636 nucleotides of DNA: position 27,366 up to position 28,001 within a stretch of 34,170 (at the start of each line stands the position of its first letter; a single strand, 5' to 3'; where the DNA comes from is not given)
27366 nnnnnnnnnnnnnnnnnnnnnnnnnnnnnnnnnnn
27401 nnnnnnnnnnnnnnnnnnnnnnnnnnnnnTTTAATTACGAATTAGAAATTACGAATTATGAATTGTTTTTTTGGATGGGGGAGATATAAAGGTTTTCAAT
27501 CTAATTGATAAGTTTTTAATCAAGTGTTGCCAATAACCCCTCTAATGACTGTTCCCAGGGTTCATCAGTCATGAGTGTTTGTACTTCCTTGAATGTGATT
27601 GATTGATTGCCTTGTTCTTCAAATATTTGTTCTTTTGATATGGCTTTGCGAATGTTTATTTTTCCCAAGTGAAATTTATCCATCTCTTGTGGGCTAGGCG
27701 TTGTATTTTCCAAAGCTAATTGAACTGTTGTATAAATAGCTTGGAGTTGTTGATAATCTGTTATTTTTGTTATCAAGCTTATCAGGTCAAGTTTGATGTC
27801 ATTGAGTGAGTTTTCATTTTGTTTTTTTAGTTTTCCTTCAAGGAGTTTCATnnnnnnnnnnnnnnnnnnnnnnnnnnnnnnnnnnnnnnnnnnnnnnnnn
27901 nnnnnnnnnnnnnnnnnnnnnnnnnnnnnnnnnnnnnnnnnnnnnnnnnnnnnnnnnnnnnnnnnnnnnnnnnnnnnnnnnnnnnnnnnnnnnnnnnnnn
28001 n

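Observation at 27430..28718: UPF0175-DUF3368(PIN)-ORF3 operon inserted next to glsB with a diverged duplicate of the glsB 5' end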

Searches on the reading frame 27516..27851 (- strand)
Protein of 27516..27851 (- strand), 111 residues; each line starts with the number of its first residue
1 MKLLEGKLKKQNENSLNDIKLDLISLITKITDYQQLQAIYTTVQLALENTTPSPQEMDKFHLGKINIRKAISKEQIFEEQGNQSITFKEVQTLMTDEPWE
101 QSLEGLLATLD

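Call 6: search_protein_families(library=pfam, proteins=[window:27516-27851:-], max_evalue=0.01)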
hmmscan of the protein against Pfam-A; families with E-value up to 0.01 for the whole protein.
window:27516-27851:- (111 aa): 0 families

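Call 7: search_protein_families(library=pfam, proteins=[window:27516-27851:-], max_evalue=10)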
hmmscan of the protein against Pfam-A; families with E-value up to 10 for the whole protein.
window:27516-27851:- (111 aa): 2 families
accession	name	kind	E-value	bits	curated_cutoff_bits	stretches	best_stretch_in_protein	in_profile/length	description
PF11083.13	Relaxase_C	-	0.043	14.5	30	1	7-79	26-94/125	C-terminal helical hairpin domain from relaxase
PF13797.11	Post_transc_reg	-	0.051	13.8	25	1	72-101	14-43/83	Post-transcriptional regulator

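Call 8: search_protein_families(library=ncbifam, proteins=[window:27516-27851:-], max_evalue=1)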
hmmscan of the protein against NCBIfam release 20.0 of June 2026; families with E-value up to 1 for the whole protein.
window:27516-27851:- (111 aa): 0 families

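Call 10: find_encoding_contigs(protein=window:27516-27851:-, flank=6000, max_places=10)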
Protein window:27516-27851:- (111 aa): 3 contigs read that carry it; 3 places shown.
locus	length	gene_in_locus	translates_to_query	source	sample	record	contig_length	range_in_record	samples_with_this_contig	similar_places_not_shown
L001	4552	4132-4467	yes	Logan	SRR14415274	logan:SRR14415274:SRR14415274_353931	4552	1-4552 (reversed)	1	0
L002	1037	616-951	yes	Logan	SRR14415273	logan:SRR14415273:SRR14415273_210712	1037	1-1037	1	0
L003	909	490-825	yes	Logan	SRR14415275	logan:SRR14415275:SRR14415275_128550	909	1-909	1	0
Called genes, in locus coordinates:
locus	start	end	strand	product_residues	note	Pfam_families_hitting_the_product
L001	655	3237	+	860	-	PF00931:NB-ARC (weak)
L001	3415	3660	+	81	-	PF03683:UPF0175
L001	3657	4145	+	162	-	PF11848:DUF3368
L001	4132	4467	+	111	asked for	-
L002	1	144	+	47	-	?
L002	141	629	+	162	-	PF11848:DUF3368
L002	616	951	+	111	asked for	-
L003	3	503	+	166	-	?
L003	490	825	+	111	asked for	-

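Call 18: find_homologous_proteins(query=window:27516-27851:-, max_evalue=0.01)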
Query window:27516-27851:- (111 aa): 7 proteins with E <= 0.01 among 8 candidates.
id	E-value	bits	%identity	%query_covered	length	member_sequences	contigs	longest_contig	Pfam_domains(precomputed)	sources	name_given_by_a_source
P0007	4.5e-63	228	100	100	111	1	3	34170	-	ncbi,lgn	-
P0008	2.0e-32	129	66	87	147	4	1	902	-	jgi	-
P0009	2.1e-32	129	65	87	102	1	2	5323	-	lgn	-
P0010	1.2e-31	127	65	87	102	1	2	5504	-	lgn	-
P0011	1.5e-31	126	65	87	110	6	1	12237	-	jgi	jgi:3,4-dihydroxy-2-butanone 4-phosphate synthase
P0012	2.0e-30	123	64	87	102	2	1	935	-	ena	-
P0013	1.3e-25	107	54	87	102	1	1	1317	-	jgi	-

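Call 19: find_encoding_contigs(protein=P0011, flank=6000, max_places=6)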
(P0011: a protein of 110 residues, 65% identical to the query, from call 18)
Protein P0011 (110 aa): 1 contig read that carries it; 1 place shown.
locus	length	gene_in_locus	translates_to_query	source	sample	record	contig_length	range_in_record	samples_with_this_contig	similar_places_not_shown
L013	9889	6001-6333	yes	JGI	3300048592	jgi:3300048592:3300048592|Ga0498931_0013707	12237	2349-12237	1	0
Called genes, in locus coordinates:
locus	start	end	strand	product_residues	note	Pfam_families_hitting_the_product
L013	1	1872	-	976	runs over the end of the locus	PF16656:Pur_ac_phosph_N, PF00149:Metallophos, PF17957:Big_7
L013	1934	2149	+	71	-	-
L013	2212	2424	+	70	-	-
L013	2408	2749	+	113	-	PF20365:DUF6660 (weak)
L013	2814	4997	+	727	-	PF13620:CarboxypepD_reg, PF13715:CarbopepD_reg_2, PF07715:Plug, PF00593:TonB_dep_Rec_b-barrel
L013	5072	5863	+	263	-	PF01545:Cation_efflux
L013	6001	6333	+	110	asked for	-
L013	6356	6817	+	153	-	PF01850:PIN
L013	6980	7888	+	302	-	PF12833:HTH_18, PF00165:HTH_AraC (weak)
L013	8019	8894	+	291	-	PF00106:adh_short, PF01370:Epimerase, PF05368:NmrA, PF08659:KR, PF13460:NAD_binding_10 (weak), PF13561:adh_short_C2, PF16363:GDP_Man_Dehyd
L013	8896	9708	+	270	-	PF00106:adh_short, PF01370:Epimerase (weak), PF05368:NmrA (weak), PF08643:DUF1776 (weak), PF08659:KR, PF13460:NAD_binding_10 (weak), PF13561:adh_short_C2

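Call 20: find_encoding_contigs(protein=P0010, flank=6000, max_places=6)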
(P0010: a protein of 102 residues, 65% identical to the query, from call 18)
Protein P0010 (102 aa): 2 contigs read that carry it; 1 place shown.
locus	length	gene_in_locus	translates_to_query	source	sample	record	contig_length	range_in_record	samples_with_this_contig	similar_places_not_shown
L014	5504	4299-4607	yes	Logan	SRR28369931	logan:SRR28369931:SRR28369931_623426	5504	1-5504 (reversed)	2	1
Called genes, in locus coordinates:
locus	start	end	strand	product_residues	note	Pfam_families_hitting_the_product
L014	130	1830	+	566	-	PF00756:Esterase, PF01738:DLH (faint), PF02230:Abhydrolase_2 (faint), PF00326:Peptidase_S9 (faint), PF12146:Hydrolase_4 (faint)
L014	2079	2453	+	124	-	-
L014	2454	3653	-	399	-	PF00999:Na_H_Exchanger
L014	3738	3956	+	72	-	-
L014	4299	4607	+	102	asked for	-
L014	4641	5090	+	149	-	PF01850:PIN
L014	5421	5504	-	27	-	?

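Call 21: find_encoding_contigs(protein=P0009, flank=6000, max_places=6)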
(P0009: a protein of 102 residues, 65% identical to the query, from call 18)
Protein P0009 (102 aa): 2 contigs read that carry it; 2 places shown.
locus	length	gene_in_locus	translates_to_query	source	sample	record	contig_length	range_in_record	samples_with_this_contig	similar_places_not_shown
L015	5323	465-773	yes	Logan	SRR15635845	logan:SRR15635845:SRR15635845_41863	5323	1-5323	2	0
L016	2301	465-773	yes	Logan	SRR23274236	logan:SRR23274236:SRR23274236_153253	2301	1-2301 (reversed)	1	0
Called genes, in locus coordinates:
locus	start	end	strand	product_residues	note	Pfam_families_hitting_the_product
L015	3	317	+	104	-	?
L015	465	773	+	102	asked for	-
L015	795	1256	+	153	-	PF01850:PIN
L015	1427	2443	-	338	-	PF01408:GFO_IDH_MocA, PF02894:GFO_IDH_MocA_C, PF22725:GFO_IDH_MocA_C3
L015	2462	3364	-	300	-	PF01261:AP_endonuc_2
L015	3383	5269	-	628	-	PF02776:TPP_enzyme_N, PF00205:TPP_enzyme_M, PF02775:TPP_enzyme_C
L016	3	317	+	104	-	?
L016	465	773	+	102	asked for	-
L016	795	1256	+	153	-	PF01850:PIN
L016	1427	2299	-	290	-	?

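Call 37: predict_structure(alignment_id=A1)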
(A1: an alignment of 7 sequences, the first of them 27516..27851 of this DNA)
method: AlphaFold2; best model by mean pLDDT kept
length: 111 residues; sequences in the alignment: 7
mean_pLDDT: 46.7   pTM: 0.22
mean pLDDT of the five models: 46.7, 45.2, 41.0, 40.4, 39.8
residues with pLDDT >= 90: 0; 70-90: 0; 50-70: 34; < 50: 77
segments of 3 or more residues with pLDDT < 50: 1-14, 50-107, 109-111
pLDDT, mean of each block of 10 residues (from residue 1): 41 52 56 56 54 42 38 41 45 45 44 36
secondary structure, 60 per line:
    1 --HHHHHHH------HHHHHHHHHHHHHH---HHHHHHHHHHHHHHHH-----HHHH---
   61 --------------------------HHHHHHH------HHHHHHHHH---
elements in order: H3-9 H16-29 H33-48 H54-57 H87-93 H100-108

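Call 38: search_protein_representatives(alignment_id=A1)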
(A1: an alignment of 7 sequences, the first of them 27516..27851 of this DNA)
Query: 7 sequences, 102 profile positions. Proteins with E-value up to 0.001 (for the whole library): 80; up to 1e-10: 16; up to 1e-30: 2. The best 80 are listed.
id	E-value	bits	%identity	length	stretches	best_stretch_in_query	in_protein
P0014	2.5e-41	156.5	-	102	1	1-102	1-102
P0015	3.6e-39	149.6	-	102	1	1-102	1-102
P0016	1.3e-29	118.8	-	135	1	1-100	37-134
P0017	8.4e-26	106.6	-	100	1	2-102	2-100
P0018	1.5e-19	86.6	-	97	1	1-102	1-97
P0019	3.0e-19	85.6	-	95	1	3-102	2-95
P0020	7.9e-19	84.2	-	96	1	3-102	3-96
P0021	1.2e-17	80.4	-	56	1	49-102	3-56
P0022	6.4e-17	78.1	-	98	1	1-102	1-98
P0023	7.9e-17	77.8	-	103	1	3-102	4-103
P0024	1.0e-15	74.2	-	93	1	2-102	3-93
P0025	5.3e-13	65.5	-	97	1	3-102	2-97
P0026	1.3e-12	64.3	-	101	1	2-102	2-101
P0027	2.7e-12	63.3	-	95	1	1-102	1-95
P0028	6.9e-12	62.0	-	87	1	2-64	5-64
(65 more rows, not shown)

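Call 40: search_protein_families(library=pfam, alignment_id=A4, max_evalue=0.1)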
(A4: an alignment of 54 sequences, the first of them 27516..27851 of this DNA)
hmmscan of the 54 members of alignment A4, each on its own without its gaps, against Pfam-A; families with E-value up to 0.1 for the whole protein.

A. member 1, window:27516-27851:- (111 aa): 2 families
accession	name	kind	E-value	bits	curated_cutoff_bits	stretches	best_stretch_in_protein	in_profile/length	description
PF11083.13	Relaxase_C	-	0.043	14.5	30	1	7-79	26-94/125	C-terminal helical hairpin domain from relaxase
PF13797.11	Post_transc_reg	-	0.051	13.8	25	0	72-101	14-43/83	Post-transcriptional regulator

B. families by the number of members that match (of 54 scanned): 37 families (the first 25 are shown)
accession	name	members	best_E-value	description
PF08579.17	RPM2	2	0.014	Mitochondrial ribonuclease P subunit (RPM2)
PF01665.21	Rota_NSP3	1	0.00069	Rotavirus non-structural protein NSP3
PF20870.2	FAM186A-B_N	1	0.0026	FAM186A/B, N-terminal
PF18175.6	HU-CCDC81_bac_2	1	0.0033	CCDC81-like prokaryotic HU domain 2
PF08766.16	DEK_C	1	0.01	DEK C terminal domain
PF04155.23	Ground-like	1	0.012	Ground-like domain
PF05649.18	Peptidase_M13_N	1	0.015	Peptidase family M13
PF00009.33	GTP_EFTU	1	0.017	Elongation factor Tu GTP binding domain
PF05450.20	Nicastrin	1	0.02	Nicastrin large lobe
PF03938.19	OmpH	1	0.02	Outer membrane protein (OmpH-like)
PF21670.2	HOOK_N_NuMA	1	0.024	NuMA N-terminal hook domain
PF07413.16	Herpes_UL37_2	1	0.029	Betaherpesvirus immediate-early glycoprotein UL37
PF05107.17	Cas_Cas7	1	0.031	CRISPR-associated protein Cas7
PF19460.4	DUF5997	1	0.034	Family of unknown function (DUF5997)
PF21680.2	GIDA_C_1st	1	0.034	tRNA modifying enzyme MnmG/GidA C-terminal helical domain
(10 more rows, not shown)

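Call 41: search_solved_structures(query=A4, max_evalue=10)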
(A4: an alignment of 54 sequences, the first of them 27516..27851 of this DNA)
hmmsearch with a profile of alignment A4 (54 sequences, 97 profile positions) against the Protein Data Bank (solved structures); distinct sequences matched with E-value up to 10: 1.
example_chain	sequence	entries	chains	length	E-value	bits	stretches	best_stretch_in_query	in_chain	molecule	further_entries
4nb4_A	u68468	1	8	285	1.1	13.2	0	41-85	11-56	Type II pantothenate kinase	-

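Call 45: find_related_loci(query=A5, collection=metagenome_contigs, flank=3000)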
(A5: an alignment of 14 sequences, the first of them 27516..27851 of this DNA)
Query A5 (111 aa) in metagenome_contigs; peptide patterns used: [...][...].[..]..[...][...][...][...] (x = any residue, [..] = any of these).
252 stretches matched a pattern; 4 encode a relative of the query (tblastn E <= 1e-3); 4 distinct loci.
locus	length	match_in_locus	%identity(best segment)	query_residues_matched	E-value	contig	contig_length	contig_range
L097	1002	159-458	66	15-111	6e-43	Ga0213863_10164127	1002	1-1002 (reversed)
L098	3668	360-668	56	9-111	1e-32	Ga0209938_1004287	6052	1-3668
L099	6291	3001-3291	48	16-111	6e-26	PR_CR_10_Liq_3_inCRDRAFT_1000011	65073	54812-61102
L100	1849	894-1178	40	15-111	2e-17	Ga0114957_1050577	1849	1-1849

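Call 50: predict_structure(alignment_id=A4)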
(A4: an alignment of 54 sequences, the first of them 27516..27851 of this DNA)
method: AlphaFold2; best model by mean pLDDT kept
length: 111 residues; sequences in the alignment: 54
mean_pLDDT: 76.3   pTM: 0.35
mean pLDDT of the five models: 76.3, 73.1, 72.3, 72.0, 67.2
residues with pLDDT >= 90: 24; 70-90: 53; 50-70: 34; < 50: 0
segments of 3 or more residues with pLDDT < 50: none
pLDDT, mean of each block of 10 residues (from residue 1): 60 74 93 94 86 61 77 83 74 67 73 58
secondary structure, 60 per line:
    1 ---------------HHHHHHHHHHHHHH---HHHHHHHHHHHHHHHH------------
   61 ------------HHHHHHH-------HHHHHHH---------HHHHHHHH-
elements in order: H16-29 H33-48 H73-79 H87-93 H103-110

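Call 56: fold_search(model_id=the predicted structure, library=pdb)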
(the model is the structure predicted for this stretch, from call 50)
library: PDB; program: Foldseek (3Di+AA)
matches with E <= 10: 5; with E <= 0.001: 0
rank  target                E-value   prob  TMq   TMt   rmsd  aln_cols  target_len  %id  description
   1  7da1_A                4.9e+00  0.07  0.19  0.22  16.8        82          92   15  Crystal structure of the chicken MHF complex (released 2021-03-17)
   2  3b0d_T                7.4e+00  0.06  0.24  0.27  21.3        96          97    9  Crystal structure of the chicken CENP-T histone fold/CENP-W complex, crystal form II (released 2012-03-07)
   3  7da0_B                9.0e+00  0.04  0.19  0.22  16.9        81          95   15  High-resolution crystal structure of the chicken MHF complex (released 2021-03-17)
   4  3b0c_T                9.7e+00  0.05  0.24  0.29  21.2        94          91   10  Crystal structure of the chicken CENP-T histone fold/CENP-W complex, crystal form I (released 2012-03-07)
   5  7r5s_T                9.7e+00  0.03  0.21  0.20  20.7       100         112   12  Structure of the human CCAN bound to alpha satellite DNA (released 2022-04-27)

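Call 62: search_protein_families(library=padloc, proteins=[window:27516-27851:-], max_evalue=0.001)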
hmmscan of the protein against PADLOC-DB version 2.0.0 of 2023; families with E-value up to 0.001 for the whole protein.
window:27516-27851:- (111 aa): 0 families

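Call 75: search_dna_similar(query=window:27516-27851:-, collection=plasmids, mode=protein, max_evalue=0.001, max_rows=10)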
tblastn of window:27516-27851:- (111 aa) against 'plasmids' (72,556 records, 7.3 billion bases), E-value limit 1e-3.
No match.

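Call 85: find_related_loci(query=A5, collection=viral_contigs, flank=3000)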
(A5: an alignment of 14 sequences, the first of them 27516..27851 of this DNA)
Query A5 (111 aa) in viral_contigs; peptide patterns used: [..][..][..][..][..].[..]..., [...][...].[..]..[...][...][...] (x = any residue, [..] = any of these).
210 stretches matched a pattern, but none encodes a relative of the query by tblastn (E <= 1e-3).
